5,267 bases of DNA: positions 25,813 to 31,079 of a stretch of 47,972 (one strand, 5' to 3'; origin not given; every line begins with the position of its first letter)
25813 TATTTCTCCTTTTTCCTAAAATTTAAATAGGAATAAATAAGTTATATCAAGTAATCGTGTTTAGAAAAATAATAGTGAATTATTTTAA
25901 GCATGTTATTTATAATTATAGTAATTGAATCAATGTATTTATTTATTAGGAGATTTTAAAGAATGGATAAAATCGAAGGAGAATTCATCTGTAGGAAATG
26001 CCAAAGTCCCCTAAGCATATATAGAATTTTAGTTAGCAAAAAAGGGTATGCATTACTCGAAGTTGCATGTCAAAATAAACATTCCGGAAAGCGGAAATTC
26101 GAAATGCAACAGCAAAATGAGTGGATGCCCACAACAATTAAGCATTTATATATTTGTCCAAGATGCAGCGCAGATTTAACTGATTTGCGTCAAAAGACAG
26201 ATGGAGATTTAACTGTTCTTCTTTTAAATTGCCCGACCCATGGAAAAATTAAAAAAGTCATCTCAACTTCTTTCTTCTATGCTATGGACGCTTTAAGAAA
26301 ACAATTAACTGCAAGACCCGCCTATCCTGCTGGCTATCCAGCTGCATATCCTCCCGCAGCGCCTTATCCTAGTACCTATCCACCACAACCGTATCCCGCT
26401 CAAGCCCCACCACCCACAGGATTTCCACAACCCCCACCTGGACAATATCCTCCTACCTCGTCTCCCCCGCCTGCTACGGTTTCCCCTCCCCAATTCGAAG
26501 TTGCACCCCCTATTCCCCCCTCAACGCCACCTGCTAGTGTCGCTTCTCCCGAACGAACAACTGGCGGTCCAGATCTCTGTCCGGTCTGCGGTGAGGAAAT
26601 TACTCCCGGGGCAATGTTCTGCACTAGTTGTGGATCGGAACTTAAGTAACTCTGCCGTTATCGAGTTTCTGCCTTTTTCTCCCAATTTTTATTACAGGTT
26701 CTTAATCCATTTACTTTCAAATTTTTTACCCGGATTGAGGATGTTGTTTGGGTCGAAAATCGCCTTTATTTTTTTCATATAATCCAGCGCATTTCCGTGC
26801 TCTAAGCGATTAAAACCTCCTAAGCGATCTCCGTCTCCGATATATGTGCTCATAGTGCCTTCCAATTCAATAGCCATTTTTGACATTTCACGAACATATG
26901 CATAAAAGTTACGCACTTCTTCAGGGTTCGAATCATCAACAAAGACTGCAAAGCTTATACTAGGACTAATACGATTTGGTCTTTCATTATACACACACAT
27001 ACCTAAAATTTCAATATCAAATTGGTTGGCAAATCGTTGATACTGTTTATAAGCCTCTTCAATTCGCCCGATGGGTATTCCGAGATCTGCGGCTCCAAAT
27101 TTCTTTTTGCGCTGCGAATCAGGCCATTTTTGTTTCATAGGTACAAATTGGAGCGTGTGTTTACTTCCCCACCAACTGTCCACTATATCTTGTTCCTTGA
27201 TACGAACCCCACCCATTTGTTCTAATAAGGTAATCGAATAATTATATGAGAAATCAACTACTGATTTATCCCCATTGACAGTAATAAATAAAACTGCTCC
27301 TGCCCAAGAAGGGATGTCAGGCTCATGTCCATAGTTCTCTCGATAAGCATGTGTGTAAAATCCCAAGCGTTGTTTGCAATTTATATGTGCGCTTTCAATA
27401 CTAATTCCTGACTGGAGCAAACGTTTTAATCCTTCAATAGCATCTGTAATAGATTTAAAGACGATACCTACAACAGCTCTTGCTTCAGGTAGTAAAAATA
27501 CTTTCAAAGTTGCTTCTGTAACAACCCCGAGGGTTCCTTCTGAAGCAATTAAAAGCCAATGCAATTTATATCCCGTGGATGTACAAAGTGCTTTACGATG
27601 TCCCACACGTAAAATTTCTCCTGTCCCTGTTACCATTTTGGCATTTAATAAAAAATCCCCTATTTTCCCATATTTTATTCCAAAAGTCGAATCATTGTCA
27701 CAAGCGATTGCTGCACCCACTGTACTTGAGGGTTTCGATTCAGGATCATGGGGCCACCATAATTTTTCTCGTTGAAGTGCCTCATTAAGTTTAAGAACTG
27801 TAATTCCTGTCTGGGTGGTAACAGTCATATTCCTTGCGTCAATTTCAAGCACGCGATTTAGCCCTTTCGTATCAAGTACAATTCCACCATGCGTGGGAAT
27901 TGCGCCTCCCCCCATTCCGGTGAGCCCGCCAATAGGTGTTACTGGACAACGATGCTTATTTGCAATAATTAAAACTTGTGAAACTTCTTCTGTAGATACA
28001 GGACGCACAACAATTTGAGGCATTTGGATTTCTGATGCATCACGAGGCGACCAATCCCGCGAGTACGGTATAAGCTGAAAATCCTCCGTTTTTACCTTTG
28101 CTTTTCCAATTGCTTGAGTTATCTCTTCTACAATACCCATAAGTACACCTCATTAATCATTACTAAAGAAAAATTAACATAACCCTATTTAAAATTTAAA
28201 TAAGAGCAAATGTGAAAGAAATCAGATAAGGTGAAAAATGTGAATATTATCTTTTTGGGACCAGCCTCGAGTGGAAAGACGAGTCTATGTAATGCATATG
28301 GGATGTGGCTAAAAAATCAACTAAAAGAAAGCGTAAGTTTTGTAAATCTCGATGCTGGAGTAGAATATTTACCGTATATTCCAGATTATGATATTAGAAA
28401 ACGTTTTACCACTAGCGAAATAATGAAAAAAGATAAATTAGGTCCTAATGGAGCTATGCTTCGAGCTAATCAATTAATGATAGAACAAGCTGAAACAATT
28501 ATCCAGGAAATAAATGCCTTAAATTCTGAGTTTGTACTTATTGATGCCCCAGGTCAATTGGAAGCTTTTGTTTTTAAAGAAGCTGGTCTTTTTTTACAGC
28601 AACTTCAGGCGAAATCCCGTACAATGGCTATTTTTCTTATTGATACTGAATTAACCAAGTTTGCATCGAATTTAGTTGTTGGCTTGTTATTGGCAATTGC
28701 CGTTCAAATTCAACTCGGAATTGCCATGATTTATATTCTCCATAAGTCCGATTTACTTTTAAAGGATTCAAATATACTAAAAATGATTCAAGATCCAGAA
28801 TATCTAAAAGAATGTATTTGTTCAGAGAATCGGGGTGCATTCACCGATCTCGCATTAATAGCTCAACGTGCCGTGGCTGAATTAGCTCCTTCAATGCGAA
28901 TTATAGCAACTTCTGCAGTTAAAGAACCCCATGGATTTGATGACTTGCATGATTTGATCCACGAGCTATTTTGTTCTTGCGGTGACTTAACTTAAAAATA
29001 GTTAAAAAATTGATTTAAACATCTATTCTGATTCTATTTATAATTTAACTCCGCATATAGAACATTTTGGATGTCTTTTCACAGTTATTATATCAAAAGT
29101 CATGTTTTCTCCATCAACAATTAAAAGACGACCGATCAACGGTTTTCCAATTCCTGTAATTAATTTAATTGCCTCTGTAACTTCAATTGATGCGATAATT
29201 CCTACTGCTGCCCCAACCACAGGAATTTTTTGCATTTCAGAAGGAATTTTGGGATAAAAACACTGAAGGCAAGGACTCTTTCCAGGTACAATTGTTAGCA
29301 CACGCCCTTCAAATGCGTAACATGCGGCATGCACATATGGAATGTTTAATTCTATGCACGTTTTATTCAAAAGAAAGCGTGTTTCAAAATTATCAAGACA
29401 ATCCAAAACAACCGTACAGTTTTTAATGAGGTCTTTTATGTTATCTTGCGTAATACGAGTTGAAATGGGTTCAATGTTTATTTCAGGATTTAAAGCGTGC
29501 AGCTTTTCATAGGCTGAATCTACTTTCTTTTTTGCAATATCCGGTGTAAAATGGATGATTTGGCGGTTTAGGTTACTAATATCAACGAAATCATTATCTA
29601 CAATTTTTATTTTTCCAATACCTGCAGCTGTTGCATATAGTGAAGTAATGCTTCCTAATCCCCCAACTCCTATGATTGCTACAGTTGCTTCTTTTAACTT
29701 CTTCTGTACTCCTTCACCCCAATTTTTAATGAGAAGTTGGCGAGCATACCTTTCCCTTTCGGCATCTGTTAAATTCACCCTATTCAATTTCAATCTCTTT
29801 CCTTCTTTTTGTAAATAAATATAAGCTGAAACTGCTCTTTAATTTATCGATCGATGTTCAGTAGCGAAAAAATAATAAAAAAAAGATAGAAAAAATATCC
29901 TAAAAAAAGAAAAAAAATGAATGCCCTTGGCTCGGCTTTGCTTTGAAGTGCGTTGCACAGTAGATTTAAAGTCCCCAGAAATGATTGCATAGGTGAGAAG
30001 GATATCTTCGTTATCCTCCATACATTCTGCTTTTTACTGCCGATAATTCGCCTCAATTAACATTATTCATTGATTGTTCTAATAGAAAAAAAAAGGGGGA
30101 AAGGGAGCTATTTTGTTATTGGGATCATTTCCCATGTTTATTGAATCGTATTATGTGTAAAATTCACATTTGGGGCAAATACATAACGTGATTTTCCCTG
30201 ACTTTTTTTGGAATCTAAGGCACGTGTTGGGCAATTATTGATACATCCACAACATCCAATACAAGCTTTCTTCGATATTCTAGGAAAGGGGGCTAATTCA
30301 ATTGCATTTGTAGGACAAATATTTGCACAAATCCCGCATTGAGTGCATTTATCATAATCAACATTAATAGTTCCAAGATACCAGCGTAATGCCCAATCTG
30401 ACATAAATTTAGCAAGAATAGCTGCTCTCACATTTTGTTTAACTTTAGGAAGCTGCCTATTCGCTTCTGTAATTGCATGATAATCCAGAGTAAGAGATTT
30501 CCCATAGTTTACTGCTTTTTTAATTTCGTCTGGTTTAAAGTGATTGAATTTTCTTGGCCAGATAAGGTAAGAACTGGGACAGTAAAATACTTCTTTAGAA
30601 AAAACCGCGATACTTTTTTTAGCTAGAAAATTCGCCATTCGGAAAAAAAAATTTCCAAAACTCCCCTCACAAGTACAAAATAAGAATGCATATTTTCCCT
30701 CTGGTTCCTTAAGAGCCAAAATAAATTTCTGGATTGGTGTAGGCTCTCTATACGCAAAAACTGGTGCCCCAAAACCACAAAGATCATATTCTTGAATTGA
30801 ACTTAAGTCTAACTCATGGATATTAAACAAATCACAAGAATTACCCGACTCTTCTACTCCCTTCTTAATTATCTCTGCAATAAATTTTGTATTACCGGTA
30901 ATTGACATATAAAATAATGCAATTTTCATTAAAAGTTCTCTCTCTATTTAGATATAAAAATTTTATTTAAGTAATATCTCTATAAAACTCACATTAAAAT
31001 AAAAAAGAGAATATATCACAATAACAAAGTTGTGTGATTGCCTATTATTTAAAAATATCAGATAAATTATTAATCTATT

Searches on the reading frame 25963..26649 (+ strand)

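Call 72: search_protein_families(library=pfam, proteins=[window:25963-26649:+], max_evalue=0.1)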
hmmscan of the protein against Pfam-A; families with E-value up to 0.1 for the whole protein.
window:25963-26649:+ (228 aa): 13 families
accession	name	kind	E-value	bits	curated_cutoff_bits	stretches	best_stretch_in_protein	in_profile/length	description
PF13240.11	Zn_Ribbon_1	-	9.3e-09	35.2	25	1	206-227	2-23/23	zinc-ribbon domain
PF12773.13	DZR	-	7.3e-06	26.5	27.3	1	206-228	1-23/45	Double zinc ribbon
PF24463.1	DUF7577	-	1.7e-05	24.8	28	1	206-227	5-26/27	Domain of unknown function (DUF7577)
PF13248.11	Zn_ribbon_3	-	8.7e-05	22.3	27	1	206-227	5-26/26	zinc-ribbon domain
PF18912.6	DZR_2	-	0.00013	22.1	27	1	203-227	7-31/56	Double zinc ribbon domain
PF24460.1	DUF7575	-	0.0021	17.8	28.5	1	204-227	4-27/28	Domain of unknown function (DUF7575)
PF10764.14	Gin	-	0.0057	17.1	27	0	4-16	14-26/45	Inhibitor of sigma-G Gin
PF17032.10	Zn_ribbon_15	-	0.0077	17.4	28.9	1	204-224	53-73/73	zinc-ribbon family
PF03966.22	Trm112p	-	0.014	15.8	22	0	2-13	20-31/40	Trm112p-like protein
PF25164.1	CoiA_N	-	0.022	14.7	26.3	0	5-18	15-28/50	Competence protein CoiA, N-terminal domain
PF23545.1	Zn_ribbon_HMPTM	-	0.023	14.7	27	1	64-101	8-44/45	HMPTM N-terminal zinc ribbon domain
PF08271.17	Zn_Ribbon_TF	-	0.066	13.2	29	0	206-227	3-29/43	TFIIB zinc-binding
PF22747.2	Zn_ribbon_DUF2089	-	0.094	13.3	27.6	1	206-227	1-22/32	DUF2089 zinc ribbon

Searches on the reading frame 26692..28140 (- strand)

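Call 3: search_protein_families(library=pfam, proteins=[window:26692-28140:-], max_evalue=0.01)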
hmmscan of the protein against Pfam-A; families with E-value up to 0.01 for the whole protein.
window:26692-28140:- (482 aa): 2 families
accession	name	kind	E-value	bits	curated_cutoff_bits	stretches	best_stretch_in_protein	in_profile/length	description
PF01565.28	FAD_binding_4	-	2.7e-35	121.5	26.4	1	41-180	1-139/139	FAD binding domain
PF02913.24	FAD-oxidase_C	-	4e-13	50.1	21.2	1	217-472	1-247/248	FAD linked oxidases, C-terminal domain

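Call 4: search_protein_families(library=ncbifam, proteins=[window:26692-28140:-], max_evalue=0.01)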
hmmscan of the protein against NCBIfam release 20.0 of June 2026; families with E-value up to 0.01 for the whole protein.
window:26692-28140:- (482 aa): 9 families
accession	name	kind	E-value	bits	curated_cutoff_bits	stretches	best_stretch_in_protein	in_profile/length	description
TIGR00387.1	glcD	equivalog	8.6e-62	209.3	567.9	1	44-472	1-413/413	glycolate oxidase subunit GlcD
NF008408.0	PRK11230.1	equivalog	7.9e-37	126.9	897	1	3-473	21-471/499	glycolate oxidase subunit GlcD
NF049975.1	2HglutDHaseYdiJ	equivalog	2.1e-25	88.7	1350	2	39-179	50-192/1018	D-2-hydroxyglutarate dehydrogenase YdiJ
NF008439.0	PRK11282.1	equivalog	2.2e-21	76.1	284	1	61-251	19-206/358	glycolate oxidase subunit GlcE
NF053785.1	DcplphribOxDprE1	equivalog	1e-12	48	500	1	46-222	20-188/449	decaprenylphosphoryl-beta-D-ribose oxidase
TIGR01679.1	bact_FAD_ox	subfamily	7.6e-09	34.9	292.25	1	35-215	6-173/419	FAD-linked oxidoreductase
TIGR01678.1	FAD_lactone_ox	subfamily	7.9e-08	31.6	396.8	1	41-215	15-179/438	sugar 1,4-lactone oxidase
TIGR01676.1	GLDHase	equivalog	2.6e-07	29.8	458.25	1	37-215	59-226/541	L-galactonolactone dehydrogenase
TIGR01677.1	pln_FAD_oxido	subfamily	7.7e-06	24.7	383.1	1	45-214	38-211/560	FAD-dependent oxidoreductase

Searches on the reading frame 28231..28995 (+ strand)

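Call 26: search_protein_families(library=pfam, proteins=[window:28231-28995:+], max_evalue=0.001)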
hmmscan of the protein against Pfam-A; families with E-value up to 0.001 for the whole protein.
window:28231-28995:+ (254 aa): 1 family
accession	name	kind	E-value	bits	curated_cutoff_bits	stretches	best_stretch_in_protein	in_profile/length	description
PF03029.23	ATP_bind_1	-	3.9e-44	151.7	27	1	9-248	2-239/240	Conserved hypothetical ATP binding protein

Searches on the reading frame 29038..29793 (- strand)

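Call 26: search_protein_families(library=pfam, proteins=[window:29038-29793:-], max_evalue=0.001)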
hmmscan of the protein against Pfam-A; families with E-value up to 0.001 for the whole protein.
window:29038-29793:- (251 aa): 1 family
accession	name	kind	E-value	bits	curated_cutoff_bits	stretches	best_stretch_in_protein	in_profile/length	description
PF00899.27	ThiF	-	1.4e-72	244.1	28.1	1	16-245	1-237/238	ThiF family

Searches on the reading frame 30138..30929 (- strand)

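Call 26: search_protein_families(library=pfam, proteins=[window:30138-30929:-], max_evalue=0.001)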
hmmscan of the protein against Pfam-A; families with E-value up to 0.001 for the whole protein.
window:30138-30929:- (263 aa): 14 families
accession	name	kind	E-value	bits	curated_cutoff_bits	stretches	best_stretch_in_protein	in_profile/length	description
PF00037.32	Fer4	-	2.5e-12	46.5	21.1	1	189-211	2-24/24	4Fe-4S binding domain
PF12838.12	Fer4_7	-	1.6e-10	41.7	27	1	194-209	1-16/52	4Fe-4S dicluster domain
PF12837.12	Fer4_6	-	2.2e-10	40.4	25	1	188-210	2-24/24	4Fe-4S binding domain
PF00258.30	Flavodoxin_1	-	6.8e-08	33.2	25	1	5-64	1-62/143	Flavodoxin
PF14697.11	Fer4_21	-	1.4e-07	32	35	1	188-212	34-59/59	4Fe-4S dicluster domain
PF13484.11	Fer4_16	-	6.6e-07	30.5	30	1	194-224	1-30/66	4Fe-4S double cluster binding domain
PF12724.12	Flavodoxin_5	-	1.9e-06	28.7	27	1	5-85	2-82/145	Flavodoxin domain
PF12797.12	Fer4_2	-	3.6e-06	27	24.5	1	190-207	5-22/22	4Fe-4S binding domain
PF13237.11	Fer4_10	-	5.1e-06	26.8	25.5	1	188-234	2-53/53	4Fe-4S dicluster domain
PF13183.11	Fer4_8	-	5.8e-06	27.2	27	0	193-207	3-17/68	4Fe-4S dicluster domain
PF13187.11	Fer4_9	-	6.3e-06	26.6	27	1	194-237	1-51/52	4Fe-4S dicluster domain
PF13534.11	Fer4_17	-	0.00011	23.1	22.2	0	190-208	41-59/61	4Fe-4S dicluster domain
PF12641.12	Flavodoxin_3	-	0.0003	21.1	27.5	1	5-87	2-77/160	Flavodoxin domain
PF25160.1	LdpA_Fe-S-bd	-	0.00033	20.8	27.6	0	201-240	9-45/49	LdpA Fe-S cluster-binding domain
